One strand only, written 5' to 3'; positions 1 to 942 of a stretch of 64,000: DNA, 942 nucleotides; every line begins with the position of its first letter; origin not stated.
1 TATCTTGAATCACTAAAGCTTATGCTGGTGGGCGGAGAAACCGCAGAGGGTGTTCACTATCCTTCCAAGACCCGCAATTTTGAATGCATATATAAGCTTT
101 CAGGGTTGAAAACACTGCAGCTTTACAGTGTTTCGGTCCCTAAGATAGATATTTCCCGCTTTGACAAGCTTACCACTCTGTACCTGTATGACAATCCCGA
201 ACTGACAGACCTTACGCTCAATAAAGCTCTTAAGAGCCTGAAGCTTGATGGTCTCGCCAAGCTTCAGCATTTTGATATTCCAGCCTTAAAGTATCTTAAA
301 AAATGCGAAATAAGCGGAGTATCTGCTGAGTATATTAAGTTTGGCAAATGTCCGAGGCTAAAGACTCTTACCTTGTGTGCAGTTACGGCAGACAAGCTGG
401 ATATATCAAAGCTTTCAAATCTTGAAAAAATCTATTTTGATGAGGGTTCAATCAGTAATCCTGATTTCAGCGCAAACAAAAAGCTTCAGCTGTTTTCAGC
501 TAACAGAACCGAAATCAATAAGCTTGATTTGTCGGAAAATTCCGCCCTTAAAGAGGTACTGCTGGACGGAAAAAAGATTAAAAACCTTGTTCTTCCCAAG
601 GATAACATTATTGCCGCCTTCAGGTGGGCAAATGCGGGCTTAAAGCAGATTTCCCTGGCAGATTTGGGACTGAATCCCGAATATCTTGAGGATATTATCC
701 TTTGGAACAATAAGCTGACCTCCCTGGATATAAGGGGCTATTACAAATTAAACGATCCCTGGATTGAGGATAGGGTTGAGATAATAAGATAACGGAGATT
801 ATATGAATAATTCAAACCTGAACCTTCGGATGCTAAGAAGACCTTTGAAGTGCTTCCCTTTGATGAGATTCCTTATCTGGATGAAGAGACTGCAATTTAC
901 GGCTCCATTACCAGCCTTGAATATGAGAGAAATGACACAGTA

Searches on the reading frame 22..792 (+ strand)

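Call 25: search_protein_families(library=pfam, proteins=[window:22-792:+], max_evalue=0.001)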
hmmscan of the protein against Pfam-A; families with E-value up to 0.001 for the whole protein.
window:22-792:+ (256 aa): 2 families
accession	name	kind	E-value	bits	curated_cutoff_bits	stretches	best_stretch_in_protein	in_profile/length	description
PF12799.13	LRR_4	-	6.4e-06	26.7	27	0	29-67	3-43/44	Leucine Rich repeats (2 copies)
PF23952.1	LRR_EndoS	-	0.0002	22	27.9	1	37-136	14-110/116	Endo-beta-N-acetylglucosaminidase EndoS LRR domain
